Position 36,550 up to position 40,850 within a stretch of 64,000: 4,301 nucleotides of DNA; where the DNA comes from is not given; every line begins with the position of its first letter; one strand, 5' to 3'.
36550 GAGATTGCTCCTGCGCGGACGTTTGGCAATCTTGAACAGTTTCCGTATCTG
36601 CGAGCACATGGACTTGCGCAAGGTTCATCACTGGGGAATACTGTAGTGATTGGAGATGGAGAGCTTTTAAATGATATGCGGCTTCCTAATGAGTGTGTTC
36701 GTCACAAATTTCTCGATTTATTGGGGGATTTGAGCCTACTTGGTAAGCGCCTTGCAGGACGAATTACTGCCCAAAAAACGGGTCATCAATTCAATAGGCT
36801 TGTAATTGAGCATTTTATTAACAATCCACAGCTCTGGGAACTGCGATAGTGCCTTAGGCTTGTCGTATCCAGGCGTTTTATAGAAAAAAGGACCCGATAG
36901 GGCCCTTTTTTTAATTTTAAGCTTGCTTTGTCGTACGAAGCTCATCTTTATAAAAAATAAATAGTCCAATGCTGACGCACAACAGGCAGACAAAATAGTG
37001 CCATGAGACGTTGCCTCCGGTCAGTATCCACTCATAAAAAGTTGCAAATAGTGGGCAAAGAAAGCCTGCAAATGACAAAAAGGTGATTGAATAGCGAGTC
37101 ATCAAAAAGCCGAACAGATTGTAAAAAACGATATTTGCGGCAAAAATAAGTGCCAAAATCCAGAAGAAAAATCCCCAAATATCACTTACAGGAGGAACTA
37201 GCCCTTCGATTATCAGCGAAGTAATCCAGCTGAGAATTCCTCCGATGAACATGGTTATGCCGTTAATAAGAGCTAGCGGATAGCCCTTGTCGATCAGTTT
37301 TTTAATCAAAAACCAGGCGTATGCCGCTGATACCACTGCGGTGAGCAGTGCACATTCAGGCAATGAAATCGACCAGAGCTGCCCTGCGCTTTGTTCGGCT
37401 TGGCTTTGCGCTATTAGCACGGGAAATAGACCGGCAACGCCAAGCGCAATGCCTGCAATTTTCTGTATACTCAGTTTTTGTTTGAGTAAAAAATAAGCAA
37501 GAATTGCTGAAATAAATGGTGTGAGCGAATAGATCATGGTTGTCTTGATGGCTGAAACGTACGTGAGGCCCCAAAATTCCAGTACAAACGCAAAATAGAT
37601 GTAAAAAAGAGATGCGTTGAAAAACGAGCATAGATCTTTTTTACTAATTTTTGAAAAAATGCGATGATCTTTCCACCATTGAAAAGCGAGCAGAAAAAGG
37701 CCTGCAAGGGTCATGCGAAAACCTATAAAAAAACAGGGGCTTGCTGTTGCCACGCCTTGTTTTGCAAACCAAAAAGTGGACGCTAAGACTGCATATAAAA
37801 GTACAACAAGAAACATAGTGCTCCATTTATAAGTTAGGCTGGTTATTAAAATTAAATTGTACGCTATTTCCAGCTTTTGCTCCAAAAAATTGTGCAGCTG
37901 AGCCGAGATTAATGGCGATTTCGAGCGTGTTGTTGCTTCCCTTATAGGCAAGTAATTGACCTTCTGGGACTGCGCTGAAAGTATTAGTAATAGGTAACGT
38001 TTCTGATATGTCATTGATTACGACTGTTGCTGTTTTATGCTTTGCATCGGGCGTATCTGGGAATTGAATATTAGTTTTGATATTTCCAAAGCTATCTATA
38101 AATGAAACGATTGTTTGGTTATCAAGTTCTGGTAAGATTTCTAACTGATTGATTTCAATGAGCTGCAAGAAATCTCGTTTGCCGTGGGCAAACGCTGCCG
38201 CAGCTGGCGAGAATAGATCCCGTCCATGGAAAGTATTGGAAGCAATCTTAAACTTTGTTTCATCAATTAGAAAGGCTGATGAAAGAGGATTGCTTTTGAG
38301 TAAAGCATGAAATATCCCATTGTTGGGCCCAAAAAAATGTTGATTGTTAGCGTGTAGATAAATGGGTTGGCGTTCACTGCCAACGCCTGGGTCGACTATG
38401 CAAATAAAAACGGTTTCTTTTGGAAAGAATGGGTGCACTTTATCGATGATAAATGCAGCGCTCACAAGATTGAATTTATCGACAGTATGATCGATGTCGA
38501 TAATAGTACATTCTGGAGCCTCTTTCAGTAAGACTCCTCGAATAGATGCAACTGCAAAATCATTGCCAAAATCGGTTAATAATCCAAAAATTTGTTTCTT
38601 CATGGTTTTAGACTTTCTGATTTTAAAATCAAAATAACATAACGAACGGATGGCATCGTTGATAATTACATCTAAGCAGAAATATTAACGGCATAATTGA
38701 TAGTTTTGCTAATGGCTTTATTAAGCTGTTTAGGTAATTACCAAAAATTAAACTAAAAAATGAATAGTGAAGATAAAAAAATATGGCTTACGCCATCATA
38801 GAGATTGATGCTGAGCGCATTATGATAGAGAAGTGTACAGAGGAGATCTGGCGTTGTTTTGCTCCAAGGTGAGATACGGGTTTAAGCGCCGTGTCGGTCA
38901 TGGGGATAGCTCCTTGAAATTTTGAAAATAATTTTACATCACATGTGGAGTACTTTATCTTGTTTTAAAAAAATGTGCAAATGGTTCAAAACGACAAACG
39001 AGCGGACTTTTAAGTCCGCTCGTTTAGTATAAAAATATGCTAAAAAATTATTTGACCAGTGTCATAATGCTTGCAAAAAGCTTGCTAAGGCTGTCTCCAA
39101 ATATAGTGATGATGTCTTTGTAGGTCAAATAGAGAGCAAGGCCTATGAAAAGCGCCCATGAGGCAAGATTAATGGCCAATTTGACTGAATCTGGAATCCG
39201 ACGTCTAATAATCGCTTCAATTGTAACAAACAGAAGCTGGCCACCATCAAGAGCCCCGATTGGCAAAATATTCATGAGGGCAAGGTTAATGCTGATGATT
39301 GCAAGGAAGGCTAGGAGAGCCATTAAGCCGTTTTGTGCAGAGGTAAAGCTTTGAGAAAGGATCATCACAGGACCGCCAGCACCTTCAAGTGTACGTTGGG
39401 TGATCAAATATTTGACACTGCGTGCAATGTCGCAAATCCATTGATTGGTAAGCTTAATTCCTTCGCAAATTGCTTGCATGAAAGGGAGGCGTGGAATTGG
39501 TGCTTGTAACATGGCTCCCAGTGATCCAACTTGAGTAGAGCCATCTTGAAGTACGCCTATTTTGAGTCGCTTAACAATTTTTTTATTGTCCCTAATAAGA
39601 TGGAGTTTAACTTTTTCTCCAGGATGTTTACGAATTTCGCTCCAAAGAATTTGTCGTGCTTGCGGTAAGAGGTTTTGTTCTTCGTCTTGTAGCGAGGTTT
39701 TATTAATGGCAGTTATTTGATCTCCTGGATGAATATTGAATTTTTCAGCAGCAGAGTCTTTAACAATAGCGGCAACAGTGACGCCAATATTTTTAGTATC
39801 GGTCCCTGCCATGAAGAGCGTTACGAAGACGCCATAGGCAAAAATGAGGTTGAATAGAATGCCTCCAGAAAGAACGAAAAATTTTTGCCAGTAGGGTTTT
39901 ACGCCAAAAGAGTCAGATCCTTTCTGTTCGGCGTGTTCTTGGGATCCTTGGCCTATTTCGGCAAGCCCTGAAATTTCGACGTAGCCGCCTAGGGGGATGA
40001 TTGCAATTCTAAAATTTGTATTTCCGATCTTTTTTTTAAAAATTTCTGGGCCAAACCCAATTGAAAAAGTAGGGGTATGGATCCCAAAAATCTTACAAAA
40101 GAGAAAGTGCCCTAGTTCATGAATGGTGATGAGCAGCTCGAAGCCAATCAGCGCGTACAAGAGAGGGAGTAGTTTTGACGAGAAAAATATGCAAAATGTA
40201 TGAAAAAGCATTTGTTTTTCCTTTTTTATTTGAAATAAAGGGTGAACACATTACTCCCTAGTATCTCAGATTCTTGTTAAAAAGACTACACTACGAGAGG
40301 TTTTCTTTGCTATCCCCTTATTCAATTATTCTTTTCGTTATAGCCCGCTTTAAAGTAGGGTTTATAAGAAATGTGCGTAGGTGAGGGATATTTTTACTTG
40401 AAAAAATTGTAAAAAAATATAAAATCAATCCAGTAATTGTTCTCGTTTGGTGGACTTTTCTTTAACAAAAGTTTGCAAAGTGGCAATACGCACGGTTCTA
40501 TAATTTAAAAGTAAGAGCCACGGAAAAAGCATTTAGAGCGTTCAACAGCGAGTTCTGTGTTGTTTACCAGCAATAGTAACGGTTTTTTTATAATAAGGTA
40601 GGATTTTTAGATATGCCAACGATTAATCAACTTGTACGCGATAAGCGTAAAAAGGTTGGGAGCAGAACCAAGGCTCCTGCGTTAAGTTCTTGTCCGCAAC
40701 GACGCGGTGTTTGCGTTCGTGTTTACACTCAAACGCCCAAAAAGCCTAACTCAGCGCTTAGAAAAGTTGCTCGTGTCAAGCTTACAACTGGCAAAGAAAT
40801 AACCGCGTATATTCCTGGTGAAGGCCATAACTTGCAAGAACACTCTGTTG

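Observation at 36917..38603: DUF62 SAM-cleaving enzyme coupled to an EamA/DMT transporter: candidate SAM-scavenging module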

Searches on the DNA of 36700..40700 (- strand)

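Call 55: search_rna_families(source=window, start=36700, end=40700, threshold=evalue, max_evalue=5)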
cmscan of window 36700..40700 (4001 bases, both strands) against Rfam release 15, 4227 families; matches with E-value up to 5: 7.
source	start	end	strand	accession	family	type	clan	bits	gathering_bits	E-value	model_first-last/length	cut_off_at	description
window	36875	37073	-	RF01582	RUF4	Gene; sRNA;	-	23.1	55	0.2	1-277/277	no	RNA of unknown function RUF4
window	38988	39078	-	RF00558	L20_leader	Cis-reg; leader;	-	22.6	58.7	0.31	1-127/127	no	Ribosomal protein L20 leader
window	38996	39053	+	RF01726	SAM-II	Cis-reg; riboswitch;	-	19.8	44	2.3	1-60/60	no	SAM-II riboswitch aptamer (SAM-II long loop)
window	36769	36910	+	RF00082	SraG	Gene; sRNA;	-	19.8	50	3.7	1-177/177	no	SraG RNA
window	36877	36974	-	RF02502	Atu_C8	Gene; sRNA;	-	19.3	50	2.6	1-122/122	no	Rhizobiales sRNA Atu_C8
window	38814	38863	+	RF00612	SNORD75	Gene; snRNA; snoRNA; CD-box;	-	18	50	0.45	1-62/62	no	Small nucleolar RNA SNORD75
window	38985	39121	+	RF01808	MicX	Gene; sRNA;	-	17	75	1.8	1-194/194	no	MicX Vibrio cholerae sRNA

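Call 100: build_rna_model(alignment_id=A5, structure=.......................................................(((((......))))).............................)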
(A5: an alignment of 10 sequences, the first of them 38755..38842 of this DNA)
Model R1 built from alignment A5 (10 sequences, 100 columns); structure: as given.
model positions 88; base pairs 5; branch points 0; effective number of sequences 10; information 0.643 bits per position. Calibrated on 0.2 Mb of random sequence (short: E-values are rough).
structure used (alignment columns):
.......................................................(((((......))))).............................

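Call 102: search_with_rna_model(model_id=R1, sources=[window, L001, L081, L082, L084, L085, L086, L087, L088, L089, L090, L091, L092, L093, L094, L095, L096, L097, L098, L099, L100, L101, L102, L103, L104, L105, L106, L107, L108, L109, L110, L111, L112, L113, L114, L115, L116, L117, L118, L119, L120, L121, L122, L123, L124, L125, L126, L127, L128, L129, L130, L131, L132, L133, L134, L135, L136, L137, L138, L139, L140, L141, L142, L143, L144, L145], max_evalue=1)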
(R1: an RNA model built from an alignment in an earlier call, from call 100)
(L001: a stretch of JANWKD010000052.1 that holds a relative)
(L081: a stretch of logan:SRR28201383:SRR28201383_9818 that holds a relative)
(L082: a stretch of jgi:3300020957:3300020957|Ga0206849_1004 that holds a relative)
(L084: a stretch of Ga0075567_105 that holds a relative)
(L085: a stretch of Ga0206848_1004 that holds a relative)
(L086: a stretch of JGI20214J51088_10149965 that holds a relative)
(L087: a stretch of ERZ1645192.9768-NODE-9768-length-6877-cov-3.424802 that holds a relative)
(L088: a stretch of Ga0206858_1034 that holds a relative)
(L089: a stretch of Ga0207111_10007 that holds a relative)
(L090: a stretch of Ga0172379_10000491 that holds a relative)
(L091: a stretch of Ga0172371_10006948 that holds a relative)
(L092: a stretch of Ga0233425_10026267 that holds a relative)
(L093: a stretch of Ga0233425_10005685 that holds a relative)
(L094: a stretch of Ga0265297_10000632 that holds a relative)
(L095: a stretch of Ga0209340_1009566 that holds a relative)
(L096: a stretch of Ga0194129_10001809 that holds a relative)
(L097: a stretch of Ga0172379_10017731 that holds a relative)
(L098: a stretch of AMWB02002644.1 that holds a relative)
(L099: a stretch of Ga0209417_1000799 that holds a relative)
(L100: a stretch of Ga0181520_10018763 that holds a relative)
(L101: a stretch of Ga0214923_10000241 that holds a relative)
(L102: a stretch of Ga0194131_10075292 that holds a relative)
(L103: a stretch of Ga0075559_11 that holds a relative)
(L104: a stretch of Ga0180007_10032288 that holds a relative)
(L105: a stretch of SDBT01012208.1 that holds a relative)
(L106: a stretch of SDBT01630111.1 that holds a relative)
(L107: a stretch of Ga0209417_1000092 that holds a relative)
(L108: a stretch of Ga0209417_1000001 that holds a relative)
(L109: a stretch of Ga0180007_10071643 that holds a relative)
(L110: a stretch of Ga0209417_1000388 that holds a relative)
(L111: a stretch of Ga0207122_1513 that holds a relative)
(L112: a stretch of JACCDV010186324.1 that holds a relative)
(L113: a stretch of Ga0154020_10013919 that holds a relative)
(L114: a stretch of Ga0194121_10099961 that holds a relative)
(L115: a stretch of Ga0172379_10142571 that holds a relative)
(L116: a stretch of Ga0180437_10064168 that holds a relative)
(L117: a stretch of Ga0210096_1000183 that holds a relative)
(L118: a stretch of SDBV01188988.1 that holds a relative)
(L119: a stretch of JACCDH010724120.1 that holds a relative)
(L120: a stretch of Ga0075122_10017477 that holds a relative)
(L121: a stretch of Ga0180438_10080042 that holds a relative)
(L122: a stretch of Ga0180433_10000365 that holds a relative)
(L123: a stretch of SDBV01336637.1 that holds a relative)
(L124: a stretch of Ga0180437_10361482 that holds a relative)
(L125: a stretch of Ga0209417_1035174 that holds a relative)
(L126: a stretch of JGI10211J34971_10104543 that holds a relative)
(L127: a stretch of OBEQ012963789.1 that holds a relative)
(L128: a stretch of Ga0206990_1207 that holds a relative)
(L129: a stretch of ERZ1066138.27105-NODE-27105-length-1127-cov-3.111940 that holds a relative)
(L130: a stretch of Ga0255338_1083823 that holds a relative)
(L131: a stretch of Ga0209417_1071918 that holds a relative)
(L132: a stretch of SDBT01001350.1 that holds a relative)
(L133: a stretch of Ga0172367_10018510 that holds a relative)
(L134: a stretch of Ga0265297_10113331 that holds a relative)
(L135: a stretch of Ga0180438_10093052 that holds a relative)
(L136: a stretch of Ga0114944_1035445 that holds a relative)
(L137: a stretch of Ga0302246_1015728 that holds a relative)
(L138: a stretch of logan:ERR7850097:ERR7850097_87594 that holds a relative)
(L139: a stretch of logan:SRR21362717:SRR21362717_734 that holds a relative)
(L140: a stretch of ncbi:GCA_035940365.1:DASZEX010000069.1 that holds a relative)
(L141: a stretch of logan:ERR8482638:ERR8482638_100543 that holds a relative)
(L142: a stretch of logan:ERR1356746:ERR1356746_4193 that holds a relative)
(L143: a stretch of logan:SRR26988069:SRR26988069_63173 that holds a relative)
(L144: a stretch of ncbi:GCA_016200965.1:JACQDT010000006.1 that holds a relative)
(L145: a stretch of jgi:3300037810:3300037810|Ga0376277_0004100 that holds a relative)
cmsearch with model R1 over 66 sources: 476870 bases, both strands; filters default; matches with E-value up to 1: 10.
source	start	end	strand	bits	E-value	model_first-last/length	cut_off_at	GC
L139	3747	3834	+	84.1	3.5e-10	1-88/88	no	0.33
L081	5078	5165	+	76.9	4.6e-09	1-88/88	no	0.3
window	38755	38839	-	75.3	8.4e-09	1-88/88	no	0.33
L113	3869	3947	+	74.5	1.1e-08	1-88/88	no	0.32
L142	433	518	+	70.2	5.1e-08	1-88/88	no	0.4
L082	5726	5813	+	68.5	9.5e-08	1-88/88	no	0.33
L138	3782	3866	+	67.4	1.4e-07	1-88/88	no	0.38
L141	3865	3954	+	61.8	1.1e-06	1-88/88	no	0.41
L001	1967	2054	+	60.8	1.5e-06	1-88/88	no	0.38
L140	3851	3940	+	49.5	9e-05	1-88/88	no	0.3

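Call 110: search_with_rna_model(model_id=R1, sources=[L150, L151, L152, L153], max_evalue=1, show_alignments=1)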
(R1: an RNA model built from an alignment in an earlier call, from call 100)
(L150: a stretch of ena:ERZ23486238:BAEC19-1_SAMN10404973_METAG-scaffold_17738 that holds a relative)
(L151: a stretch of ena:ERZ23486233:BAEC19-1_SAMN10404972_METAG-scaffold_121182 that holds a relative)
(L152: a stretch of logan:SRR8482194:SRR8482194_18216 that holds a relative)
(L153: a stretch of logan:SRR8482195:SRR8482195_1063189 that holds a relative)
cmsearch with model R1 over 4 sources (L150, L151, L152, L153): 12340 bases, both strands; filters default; matches with E-value up to 1: 4.
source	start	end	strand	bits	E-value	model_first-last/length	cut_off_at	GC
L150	2842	2923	+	26.2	0.01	1-88/88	no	0.37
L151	910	991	+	26.2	0.01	1-88/88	no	0.37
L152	418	499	+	26.2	0.01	1-88/88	no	0.37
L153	211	292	+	26.2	0.01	1-88/88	no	0.37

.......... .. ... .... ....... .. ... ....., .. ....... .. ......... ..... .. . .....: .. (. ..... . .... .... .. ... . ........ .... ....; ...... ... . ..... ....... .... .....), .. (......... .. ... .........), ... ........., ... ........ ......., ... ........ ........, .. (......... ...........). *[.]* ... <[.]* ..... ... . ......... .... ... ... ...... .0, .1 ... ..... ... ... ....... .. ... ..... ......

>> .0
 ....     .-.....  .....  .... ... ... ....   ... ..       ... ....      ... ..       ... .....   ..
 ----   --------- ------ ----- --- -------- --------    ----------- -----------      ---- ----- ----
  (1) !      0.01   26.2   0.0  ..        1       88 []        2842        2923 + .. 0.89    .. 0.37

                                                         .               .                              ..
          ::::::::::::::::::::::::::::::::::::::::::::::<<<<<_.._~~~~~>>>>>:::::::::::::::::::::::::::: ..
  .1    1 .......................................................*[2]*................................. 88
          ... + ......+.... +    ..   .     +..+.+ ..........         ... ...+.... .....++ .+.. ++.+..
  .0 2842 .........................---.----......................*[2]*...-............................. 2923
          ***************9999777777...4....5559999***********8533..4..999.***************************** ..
